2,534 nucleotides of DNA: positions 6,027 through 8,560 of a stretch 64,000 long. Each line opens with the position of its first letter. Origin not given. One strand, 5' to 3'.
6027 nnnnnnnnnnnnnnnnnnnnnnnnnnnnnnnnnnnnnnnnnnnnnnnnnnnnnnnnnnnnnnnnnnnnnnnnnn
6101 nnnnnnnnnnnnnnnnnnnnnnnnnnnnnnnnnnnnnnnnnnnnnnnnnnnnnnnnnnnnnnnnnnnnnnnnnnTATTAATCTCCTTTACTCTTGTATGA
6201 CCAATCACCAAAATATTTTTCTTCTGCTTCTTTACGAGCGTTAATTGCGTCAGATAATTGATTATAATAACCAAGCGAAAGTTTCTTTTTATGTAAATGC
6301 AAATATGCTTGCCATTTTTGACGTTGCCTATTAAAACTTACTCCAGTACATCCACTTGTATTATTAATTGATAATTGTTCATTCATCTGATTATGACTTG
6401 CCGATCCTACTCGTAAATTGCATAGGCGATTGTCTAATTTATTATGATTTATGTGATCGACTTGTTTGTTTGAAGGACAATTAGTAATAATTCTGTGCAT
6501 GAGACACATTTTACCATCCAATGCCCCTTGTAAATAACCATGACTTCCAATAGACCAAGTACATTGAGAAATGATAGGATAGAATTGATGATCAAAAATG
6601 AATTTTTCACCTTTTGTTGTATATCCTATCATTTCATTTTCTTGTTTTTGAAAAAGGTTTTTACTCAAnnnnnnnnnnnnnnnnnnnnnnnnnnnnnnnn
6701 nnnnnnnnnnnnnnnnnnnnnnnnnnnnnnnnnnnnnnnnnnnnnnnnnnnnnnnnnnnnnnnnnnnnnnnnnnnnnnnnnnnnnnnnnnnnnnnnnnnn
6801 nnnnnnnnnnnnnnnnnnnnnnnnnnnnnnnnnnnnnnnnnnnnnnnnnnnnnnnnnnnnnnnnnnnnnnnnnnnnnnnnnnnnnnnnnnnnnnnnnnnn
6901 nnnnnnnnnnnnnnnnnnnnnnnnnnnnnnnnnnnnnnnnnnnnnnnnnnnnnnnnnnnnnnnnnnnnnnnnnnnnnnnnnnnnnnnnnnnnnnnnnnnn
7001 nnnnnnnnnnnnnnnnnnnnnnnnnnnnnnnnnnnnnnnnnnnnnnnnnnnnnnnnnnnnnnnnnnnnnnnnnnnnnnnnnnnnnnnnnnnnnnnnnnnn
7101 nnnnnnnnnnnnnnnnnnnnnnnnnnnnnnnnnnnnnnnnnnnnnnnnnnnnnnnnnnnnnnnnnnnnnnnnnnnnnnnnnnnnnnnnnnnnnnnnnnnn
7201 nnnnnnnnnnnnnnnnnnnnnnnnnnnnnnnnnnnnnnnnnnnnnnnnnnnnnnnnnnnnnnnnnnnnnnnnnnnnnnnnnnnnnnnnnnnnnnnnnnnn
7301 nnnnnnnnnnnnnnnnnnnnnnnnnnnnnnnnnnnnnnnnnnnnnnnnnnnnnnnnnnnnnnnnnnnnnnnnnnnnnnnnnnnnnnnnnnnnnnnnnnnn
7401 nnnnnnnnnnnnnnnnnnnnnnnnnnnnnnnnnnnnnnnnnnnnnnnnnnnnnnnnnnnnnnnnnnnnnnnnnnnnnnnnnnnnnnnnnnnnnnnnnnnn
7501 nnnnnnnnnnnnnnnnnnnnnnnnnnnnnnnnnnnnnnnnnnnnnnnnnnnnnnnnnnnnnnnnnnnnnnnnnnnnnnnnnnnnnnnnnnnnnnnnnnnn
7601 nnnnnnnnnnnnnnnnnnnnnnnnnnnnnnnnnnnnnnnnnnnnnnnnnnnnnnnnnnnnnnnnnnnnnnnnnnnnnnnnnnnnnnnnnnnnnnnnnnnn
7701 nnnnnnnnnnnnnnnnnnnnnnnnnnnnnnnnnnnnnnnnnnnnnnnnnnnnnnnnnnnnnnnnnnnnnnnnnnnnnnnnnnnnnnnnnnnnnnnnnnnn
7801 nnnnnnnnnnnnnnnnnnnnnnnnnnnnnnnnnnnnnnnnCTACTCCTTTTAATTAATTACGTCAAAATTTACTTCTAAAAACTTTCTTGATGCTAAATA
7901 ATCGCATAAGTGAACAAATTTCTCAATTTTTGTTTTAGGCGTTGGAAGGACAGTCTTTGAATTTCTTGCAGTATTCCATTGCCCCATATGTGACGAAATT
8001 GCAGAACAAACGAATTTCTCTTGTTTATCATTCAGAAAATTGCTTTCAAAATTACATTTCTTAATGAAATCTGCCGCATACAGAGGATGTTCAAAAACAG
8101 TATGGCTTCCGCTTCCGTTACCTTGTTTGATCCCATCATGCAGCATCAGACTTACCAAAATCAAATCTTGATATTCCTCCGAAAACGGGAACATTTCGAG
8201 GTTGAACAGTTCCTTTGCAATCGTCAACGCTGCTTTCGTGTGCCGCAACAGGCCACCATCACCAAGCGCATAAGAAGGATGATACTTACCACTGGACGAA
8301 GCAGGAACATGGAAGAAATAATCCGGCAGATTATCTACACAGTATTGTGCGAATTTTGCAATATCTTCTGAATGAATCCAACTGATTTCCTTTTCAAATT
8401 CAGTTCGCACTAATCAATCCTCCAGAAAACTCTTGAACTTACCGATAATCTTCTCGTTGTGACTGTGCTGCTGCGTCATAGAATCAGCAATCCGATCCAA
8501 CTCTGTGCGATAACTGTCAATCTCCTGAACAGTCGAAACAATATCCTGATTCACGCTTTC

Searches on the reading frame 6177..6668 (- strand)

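Call 18: search_protein_families(library=pfam, proteins=[window:6177-6668:-], max_evalue=0.001)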
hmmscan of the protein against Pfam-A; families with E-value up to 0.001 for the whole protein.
window:6177-6668:- (163 aa): 1 family
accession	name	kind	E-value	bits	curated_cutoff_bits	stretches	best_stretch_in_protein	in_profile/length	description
PF13392.12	HNH_3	-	1.7e-09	37.6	24.8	1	64-95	15-46/46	HNH endonuclease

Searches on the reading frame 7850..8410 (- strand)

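Call 18: search_protein_families(library=pfam, proteins=[window:7850-8410:-], max_evalue=0.001)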
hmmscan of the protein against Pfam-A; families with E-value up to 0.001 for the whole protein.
window:7850-8410:- (186 aa): 1 family
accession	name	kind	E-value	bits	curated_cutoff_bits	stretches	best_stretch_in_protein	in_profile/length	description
PF01966.28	HD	-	2.1e-06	28.4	22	1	56-173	3-114/116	HD domain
